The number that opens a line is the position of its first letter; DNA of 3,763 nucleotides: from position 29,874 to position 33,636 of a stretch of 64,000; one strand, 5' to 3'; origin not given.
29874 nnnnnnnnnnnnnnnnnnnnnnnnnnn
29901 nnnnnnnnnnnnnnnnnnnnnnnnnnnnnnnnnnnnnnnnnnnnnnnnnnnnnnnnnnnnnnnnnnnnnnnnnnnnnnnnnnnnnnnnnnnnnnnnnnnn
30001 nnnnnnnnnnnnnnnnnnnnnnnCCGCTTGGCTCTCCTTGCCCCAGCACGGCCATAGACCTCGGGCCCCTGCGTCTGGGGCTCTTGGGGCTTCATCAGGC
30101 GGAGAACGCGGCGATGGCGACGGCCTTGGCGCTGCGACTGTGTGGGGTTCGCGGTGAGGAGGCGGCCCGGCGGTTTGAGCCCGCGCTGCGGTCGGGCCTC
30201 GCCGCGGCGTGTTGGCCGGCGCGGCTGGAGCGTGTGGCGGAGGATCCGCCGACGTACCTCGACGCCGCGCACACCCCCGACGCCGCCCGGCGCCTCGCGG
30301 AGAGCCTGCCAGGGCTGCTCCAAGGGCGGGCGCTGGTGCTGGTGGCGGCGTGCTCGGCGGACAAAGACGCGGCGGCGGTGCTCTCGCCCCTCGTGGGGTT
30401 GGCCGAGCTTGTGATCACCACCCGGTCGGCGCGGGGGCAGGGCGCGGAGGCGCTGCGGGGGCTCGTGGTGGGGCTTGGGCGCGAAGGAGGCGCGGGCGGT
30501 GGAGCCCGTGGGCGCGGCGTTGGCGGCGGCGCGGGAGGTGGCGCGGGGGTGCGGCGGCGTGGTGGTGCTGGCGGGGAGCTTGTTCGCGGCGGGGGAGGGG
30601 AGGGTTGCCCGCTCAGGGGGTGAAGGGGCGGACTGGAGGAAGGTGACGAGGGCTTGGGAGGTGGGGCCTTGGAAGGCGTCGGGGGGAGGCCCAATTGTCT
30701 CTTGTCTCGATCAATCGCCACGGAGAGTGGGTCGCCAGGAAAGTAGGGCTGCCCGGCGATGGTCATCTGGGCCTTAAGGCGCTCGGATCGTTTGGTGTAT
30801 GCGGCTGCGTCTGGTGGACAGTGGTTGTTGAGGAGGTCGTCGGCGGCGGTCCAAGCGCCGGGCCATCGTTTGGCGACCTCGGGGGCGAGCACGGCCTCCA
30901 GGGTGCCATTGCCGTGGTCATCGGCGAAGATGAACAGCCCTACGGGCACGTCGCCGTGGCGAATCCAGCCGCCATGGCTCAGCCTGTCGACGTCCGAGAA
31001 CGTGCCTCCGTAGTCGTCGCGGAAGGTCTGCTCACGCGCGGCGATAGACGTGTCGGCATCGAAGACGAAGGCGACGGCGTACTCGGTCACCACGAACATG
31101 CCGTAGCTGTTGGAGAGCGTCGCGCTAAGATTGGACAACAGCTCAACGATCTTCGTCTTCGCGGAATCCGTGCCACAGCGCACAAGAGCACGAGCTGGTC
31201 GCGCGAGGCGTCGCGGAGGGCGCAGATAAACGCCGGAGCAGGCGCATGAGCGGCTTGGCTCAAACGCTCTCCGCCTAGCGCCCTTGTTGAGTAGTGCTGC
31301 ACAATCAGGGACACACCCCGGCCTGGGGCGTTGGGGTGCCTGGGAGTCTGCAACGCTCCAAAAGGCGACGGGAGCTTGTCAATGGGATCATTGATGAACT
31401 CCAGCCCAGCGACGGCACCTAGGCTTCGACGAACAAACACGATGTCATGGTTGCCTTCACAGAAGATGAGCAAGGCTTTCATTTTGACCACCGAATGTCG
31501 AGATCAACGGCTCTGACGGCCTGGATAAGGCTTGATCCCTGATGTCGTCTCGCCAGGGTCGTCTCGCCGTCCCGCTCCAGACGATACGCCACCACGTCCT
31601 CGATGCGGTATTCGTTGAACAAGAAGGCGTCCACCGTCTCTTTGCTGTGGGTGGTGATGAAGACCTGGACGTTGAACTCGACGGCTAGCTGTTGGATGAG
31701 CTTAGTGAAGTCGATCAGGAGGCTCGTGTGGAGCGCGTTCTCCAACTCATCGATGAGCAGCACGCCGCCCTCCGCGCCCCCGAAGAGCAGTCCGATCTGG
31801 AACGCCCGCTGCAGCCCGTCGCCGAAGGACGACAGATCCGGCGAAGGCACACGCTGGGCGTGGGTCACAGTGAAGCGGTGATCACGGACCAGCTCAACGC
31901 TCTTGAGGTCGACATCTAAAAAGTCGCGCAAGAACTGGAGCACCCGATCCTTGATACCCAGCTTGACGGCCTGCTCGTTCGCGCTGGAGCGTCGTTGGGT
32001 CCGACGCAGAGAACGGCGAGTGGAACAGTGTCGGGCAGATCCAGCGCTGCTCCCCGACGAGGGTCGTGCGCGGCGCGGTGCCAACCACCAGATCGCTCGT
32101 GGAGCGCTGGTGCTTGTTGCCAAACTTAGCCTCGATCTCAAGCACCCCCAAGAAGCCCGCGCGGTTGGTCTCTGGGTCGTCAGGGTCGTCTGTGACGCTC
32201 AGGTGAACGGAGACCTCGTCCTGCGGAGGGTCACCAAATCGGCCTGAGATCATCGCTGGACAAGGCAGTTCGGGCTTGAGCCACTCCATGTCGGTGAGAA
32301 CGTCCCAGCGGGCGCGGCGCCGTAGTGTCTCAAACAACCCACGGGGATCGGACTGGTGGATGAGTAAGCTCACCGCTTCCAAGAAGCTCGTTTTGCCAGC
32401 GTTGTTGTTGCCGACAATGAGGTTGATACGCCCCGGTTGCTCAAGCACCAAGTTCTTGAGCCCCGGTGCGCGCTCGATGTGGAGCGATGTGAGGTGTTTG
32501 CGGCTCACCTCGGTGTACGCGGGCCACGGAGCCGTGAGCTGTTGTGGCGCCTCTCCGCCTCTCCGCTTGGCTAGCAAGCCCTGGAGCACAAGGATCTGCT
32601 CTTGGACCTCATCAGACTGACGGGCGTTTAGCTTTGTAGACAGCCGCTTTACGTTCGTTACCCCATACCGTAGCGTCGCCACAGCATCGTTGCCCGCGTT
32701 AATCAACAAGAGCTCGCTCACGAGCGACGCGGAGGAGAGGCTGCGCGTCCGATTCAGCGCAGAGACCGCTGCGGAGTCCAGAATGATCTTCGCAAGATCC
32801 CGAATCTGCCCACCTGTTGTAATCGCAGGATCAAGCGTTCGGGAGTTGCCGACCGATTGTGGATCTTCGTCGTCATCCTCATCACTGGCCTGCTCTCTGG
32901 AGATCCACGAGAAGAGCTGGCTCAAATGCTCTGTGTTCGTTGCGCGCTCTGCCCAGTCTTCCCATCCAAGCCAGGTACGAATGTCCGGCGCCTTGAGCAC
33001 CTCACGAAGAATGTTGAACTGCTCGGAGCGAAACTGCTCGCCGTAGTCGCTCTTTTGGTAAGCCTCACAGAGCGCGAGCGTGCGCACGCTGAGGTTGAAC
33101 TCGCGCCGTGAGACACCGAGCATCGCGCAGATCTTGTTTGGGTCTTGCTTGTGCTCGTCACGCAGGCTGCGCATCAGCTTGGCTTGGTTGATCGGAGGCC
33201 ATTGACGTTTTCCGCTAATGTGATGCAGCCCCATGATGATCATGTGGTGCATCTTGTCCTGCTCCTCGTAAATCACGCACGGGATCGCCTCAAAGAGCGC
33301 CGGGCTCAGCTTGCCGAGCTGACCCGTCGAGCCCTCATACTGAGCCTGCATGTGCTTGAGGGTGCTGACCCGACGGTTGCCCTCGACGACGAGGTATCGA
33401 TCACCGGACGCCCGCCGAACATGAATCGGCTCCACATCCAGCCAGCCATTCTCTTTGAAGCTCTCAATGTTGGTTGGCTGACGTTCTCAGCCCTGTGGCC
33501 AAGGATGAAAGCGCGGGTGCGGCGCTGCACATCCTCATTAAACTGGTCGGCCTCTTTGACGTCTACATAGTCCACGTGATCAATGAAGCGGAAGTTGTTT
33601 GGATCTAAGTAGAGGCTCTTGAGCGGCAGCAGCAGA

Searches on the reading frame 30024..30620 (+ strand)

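Call 33: search_protein_families(library=pfam, proteins=[window:30024-30620:+], max_evalue=0.01)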
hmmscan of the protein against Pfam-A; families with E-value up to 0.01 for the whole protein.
window:30024-30620:+ (199 aa): 1 family
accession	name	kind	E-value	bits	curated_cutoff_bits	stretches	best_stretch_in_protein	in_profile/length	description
PF02875.26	Mur_ligase_C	-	2.2e-09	38.6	28.4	1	67-145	2-88/127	Mur ligase, glutamate ligase domain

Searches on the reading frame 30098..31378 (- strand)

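Call 44: search_protein_families(library=padloc, proteins=[window:30098-31378:-], max_evalue=0.001)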
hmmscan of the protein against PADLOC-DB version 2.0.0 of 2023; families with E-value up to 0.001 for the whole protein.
window:30098-31378:- (427 aa): 5 families
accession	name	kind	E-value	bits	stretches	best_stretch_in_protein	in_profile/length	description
PDLC04614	PDC-M38B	-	8.2e-11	40.1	1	78-225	101-257/281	-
PDLC04612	PDC-M38B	-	4.9e-09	34.1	1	81-211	99-234/279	-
PDLC04613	PDC-M38B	-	1.2e-05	23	1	71-186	93-204/278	-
PDLC04615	PDC-M38B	-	6.6e-05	20.4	1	69-187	87-214/293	-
PDLC04617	PDC-M38B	-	0.00039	18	1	68-225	88-261/289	-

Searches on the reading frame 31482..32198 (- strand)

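Call 33: search_protein_families(library=pfam, proteins=[window:31482-32198:-], max_evalue=0.01)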
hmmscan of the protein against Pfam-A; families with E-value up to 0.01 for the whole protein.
window:31482-32198:- (239 aa): 2 families
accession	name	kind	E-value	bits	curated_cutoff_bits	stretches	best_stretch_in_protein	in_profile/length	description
PF13304.12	AAA_21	-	7e-13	49.7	27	1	90-190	182-304/304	AAA domain, putative AbiEii toxin, Type IV TA system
PF13175.12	AAA_15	-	1.1e-09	38.8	32.1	1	126-187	302-372/374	AAA ATPase domain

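Call 44: search_protein_families(library=padloc, proteins=[window:31482-32198:-], max_evalue=0.001)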
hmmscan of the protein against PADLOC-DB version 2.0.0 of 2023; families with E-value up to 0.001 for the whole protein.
window:31482-32198:- (239 aa): 56 families (the best 25 are shown)
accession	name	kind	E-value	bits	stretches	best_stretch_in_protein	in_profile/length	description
PDLC04607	PDC-M38A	-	2.5e-53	179.5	1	68-236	543-714/715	-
PDLC04608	PDC-M38A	-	8.8e-30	102.6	1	81-236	206-366/367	-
PDLC04611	PDC-M38A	-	8.6e-22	76.2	1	120-193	261-334/383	-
PDLC02336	AbiLi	-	1.6e-19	68.7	1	83-224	189-329/340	AbiLi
PDLC02980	AriA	-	3.3e-14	51.5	1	85-189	198-303/304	-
PDLC04609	PDC-M38A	-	5.9e-14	50.1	1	122-195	253-326/371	-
PDLC02335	AbiLi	-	1.5e-12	45.2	1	69-199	154-245/326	AbiLi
PDLC04393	PDC-M07A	-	8.9e-12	42.7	1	82-218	239-381/435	-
PDLC04392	PDC-M07A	-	2.2e-09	34.9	1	82-217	237-378/432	-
PDLC02979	AriA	-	2.8e-09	35.2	1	129-187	304-371/373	-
PDLC04390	PDC-M07A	-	5.8e-09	33.4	1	81-217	123-265/321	-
PDLC04391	PDC-M07A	-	1.3e-08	32.3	1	125-216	284-375/412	-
PDLC04610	PDC-M38A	-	1.4e-08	32.4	1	120-192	249-321/362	-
PDLC04168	GajA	-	2.6e-08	31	1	111-209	246-337/570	-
PDLC04214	HEC-02A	-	3.7e-08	31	1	144-186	238-279/338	-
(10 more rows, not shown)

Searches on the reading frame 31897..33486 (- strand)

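Call 33: search_protein_families(library=pfam, proteins=[window:31897-33486:-], max_evalue=0.01)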
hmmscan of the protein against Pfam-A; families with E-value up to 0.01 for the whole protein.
window:31897-33486:- (530 aa): 4 families
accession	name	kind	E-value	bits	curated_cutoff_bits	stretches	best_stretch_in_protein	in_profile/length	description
PF13476.12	AAA_23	-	4.9e-05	24.5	27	1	345-378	12-45/201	AAA domain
PF13175.12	AAA_15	-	6.1e-05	23.2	32.1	1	351-404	24-55/374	AAA ATPase domain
PF13304.12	AAA_21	-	0.001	19.7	27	1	354-375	1-22/304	AAA domain, putative AbiEii toxin, Type IV TA system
PF13514.12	AAA_27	-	0.0073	16.4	22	0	348-376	21-50/206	AAA domain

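Call 44: search_protein_families(library=padloc, proteins=[window:31897-33486:-], max_evalue=0.001)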
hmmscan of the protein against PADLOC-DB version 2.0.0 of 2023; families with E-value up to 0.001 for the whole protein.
window:31897-33486:- (530 aa): 40 families (the best 25 are shown)
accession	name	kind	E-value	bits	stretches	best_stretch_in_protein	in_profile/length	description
PDLC04607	PDC-M38A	-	4e-124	413.5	1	7-497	65-543/715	-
PDLC04608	PDC-M38A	-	1.4e-14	52.6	1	330-395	3-68/367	-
PDLC04611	PDC-M38A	-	1.3e-13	49.2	1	332-414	2-86/383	-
PDLC02336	AbiLi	-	3.5e-09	34.7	1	334-380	4-49/340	AbiLi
PDLC03997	PD-Lambda-5_A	-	7.2e-07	26.3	1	7-102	46-155/491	-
PDLC03995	PD-Lambda-5_A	-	7.3e-07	26.6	1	7-147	59-206/503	-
PDLC04609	PDC-M38A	-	7.7e-07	26.7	1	332-373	2-43/371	-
PDLC00067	GajA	-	9.9e-06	22.3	1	335-378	8-50/604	AAA ATPase domain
PDLC00271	PtuA1|PtuA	-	1e-05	23.3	1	331-378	2-49/421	AAA ATPase domain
PDLC02913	ATPase_I-A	-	1.2e-05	22.6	1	324-375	46-97/508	-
PDLC03998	PD-Lambda-5_A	-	1.4e-05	22.1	1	11-83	50-134/466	-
PDLC00069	GajA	-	1.4e-05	21.8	1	353-382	24-53/687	AAA ATPase domain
PDLC02981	AriAB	-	1.8e-05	21.7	1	331-383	2-54/694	-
PDLC04017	PD-Lambda-5_A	-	1.8e-05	21.7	1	12-107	59-159/473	-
PDLC00079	GajA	-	2e-05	21.6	1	333-382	4-53/702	AAA ATPase domain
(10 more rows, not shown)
